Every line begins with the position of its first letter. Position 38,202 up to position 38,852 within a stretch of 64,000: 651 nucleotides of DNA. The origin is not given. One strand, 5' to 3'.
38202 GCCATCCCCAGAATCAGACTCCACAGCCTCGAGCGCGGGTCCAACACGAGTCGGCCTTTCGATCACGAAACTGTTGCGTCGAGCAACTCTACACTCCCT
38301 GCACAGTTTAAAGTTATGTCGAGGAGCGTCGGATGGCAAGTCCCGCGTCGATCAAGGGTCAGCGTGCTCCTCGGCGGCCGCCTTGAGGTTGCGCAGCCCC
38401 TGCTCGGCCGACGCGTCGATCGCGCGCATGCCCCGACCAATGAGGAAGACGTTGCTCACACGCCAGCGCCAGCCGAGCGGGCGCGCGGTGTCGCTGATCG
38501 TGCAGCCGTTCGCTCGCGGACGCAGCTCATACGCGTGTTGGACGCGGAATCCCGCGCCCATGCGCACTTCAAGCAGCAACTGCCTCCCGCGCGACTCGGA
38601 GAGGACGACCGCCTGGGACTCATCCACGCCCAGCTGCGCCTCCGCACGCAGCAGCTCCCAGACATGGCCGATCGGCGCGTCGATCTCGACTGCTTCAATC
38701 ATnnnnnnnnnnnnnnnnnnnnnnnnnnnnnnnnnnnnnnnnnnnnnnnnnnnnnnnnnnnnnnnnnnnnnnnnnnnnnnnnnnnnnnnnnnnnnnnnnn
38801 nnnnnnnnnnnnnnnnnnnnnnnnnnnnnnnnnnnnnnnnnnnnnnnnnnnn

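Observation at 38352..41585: Candidate sphingoid-base/aminolipid operon: Spt-like alpha-oxoamine synthase + CerR-like NAD reductase + HAD phosphatase + START-fold lipid binder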

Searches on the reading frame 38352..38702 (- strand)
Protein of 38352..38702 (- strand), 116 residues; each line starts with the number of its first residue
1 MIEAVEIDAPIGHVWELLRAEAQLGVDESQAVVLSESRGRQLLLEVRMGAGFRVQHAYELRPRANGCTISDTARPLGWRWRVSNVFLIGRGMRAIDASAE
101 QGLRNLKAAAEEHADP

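Call 4: search_protein_families(library=pfam, proteins=[window:38352-38702:-])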
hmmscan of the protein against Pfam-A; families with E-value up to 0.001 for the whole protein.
window:38352-38702:- (116 aa): 0 families

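Call 5: search_protein_families(library=ncbifam, proteins=[window:38352-38702:-], max_evalue=0.01)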
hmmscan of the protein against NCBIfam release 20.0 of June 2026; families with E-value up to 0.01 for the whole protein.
window:38352-38702:- (116 aa): 0 families

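Call 12: search_solved_structures(query=window:38352-38702:-, max_evalue=10)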
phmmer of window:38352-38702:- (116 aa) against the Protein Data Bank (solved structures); distinct sequences matched with E-value up to 10: 0.

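Call 30: find_homologous_proteins(query=window:38352-38702:-, max_evalue=0.001)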
Query window:38352-38702:- (116 aa): 47 proteins with E <= 0.001 among 64 candidates.
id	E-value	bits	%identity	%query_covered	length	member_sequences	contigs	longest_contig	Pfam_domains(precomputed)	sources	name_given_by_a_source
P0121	9.4e-68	243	98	100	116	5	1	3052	-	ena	-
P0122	1.3e-58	214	85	99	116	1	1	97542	-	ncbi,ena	-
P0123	4.2e-56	206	83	99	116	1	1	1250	-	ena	-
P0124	1.7e-47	178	74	99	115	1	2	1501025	-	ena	-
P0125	6.2e-46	173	73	99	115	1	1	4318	-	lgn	-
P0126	1.2e-45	172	70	99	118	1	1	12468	-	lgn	-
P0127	4.6e-45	170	71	99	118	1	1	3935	-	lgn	-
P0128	5.0e-45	170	68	98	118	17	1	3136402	-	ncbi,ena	-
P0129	7.4e-45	170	71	97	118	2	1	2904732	-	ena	-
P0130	1.3e-44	169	73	96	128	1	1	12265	-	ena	-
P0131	1.6e-44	168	73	96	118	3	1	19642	-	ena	-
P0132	1.9e-44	168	68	98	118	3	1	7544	-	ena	-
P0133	1.4e-43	165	69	97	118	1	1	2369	-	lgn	-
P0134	1.7e-43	165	70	97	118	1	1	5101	-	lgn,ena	-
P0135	1.8e-43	165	69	97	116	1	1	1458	-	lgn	-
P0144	7.4e-41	157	68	97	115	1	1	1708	PF10604.16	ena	-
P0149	1.2e-40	156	66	97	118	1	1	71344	PF10604.16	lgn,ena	-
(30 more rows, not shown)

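Call 39: predict_structure(alignment_id=A1)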
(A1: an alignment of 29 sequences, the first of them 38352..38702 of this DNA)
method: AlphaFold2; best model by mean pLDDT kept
length: 116 residues; sequences in the alignment: 29
mean_pLDDT: 77.4   pTM: 0.66
mean pLDDT of the five models: 77.4, 77.2, 75.6, 75.0, 74.3
residues with pLDDT >= 90: 1; 70-90: 85; 50-70: 26; < 50: 4
segments of 3 or more residues with pLDDT < 50: none
pLDDT, mean of each block of 10 residues (from residue 1): 79 87 85 86 83 84 87 74 55 66 76 60
secondary structure, 60 per line:
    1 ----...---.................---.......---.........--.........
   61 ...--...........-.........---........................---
elements in order: E5-7 H11-27 E31-37 E41-49 E52-63 E66-76 H78-86 H90-113

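Call 44: fold_search(model_id=the predicted structure, library=pdb)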
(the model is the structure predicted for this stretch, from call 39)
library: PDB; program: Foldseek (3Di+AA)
matches with E <= 10: 798; with E <= 0.001: 0
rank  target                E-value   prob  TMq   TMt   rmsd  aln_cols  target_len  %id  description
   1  3ggn_B                4.1e-03  1.00  0.42  0.38  10.4       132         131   14  Crystal structure of DR_A0006 from Deinococcus radiodurans. Northeast Structural Genomics Consortium Target DrR147D (released 2009-03-24)
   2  7wa9                  5.7e-03  1.00  0.67  0.55   4.2       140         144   14  Crystal structure of MSMEG_5634 from Mycobacterium smegmatis (released 2022-10-19)
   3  4xrw                  6.4e-03  1.00  0.53  0.24   9.4       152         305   12  Crystal structure of the di-domain ARO/CYC BexL from the BE-7585A biosynthetic pathway (released 2015-12-02)
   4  3tl1_A                1.1e-02  0.99  0.47  0.37   7.5       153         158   14  Crystal structure of the Streptomyces coelicolor WhiE ORFVI polyketide aromatase/cyclase (released 2012-04-04)
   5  3ggn_A                1.1e-02  1.00  0.48  0.44   8.0       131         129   13  Crystal structure of DR_A0006 from Deinococcus radiodurans. Northeast Structural Genomics Consortium Target DrR147D (released 2009-03-24)
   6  8jmy_B                1.3e-02  1.00  0.60  0.56   4.6       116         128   13  Crystal structure of Rv2186c in Mycobacterium tuberculosis (released 2024-06-12)
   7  4fpw_A                1.4e-02  0.99  0.49  0.37  11.5       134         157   11  Crystal Structure of CalU16 from Micromonospora echinospora. Northeast Structural Genomics Consortium Target MiR12. (released 2012-12-12)
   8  2d4r_A                1.6e-02  1.00  0.53  0.44   5.5       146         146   14  Crystal structure of TTHA0849 from Thermus thermophilus HB8 (released 2005-12-13)
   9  8iha_B                1.7e-02  1.00  0.58  0.58   4.8       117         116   13  Polyketone cyclase Rv2186c in Mycobacterium tuberculosis H37Rv (released 2024-03-06)
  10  4fpw_B                1.7e-02  0.99  0.46  0.34  11.9       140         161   13  Crystal Structure of CalU16 from Micromonospora echinospora. Northeast Structural Genomics Consortium Target MiR12. (released 2012-12-12)
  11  8iha_A                1.8e-02  1.00  0.61  0.56   4.7       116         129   10  Polyketone cyclase Rv2186c in Mycobacterium tuberculosis H37Rv (released 2024-03-06)
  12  2d4r_C                1.9e-02  0.99  0.50  0.42   5.8       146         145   14  Crystal structure of TTHA0849 from Thermus thermophilus HB8 (released 2005-12-13)
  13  8jmy_A                2.0e-02  1.00  0.57  0.56   4.9       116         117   12  Crystal structure of Rv2186c in Mycobacterium tuberculosis (released 2024-06-12)
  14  2rer                  2.1e-02  0.91  0.38  0.31   9.5       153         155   10  Crystal structure of the aromatase/cyclase domain of TcmN from Streptomyces glaucescens (released 2008-04-22)
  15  8h2d_B                2.3e-02  0.99  0.48  0.42  11.2       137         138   13  The hypothetical protein from Mycobacterium tuberculosis mutant - E47A (released 2023-09-06)
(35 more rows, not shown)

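Call 59: search_protein_families(library=pfam, alignment_id=A1, max_evalue=1)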
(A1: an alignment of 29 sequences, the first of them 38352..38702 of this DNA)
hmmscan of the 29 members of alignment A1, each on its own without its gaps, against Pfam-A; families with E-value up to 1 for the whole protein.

A. member 1, window:38352-38702:- (116 aa): 1 family
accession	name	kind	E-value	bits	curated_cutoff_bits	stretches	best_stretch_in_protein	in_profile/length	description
PF10604.15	Polyketide_cyc2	-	0.0026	18.5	27.4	1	38-111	70-142/142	Polyketide cyclase / dehydrase and lipid transport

B. families by the number of members that match (of 29 scanned): 2 families
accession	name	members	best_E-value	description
PF10604.15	Polyketide_cyc2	26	2.6e-06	Polyketide cyclase / dehydrase and lipid transport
PF10677.15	DUF2490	1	0.15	Protein of unknown function (DUF2490)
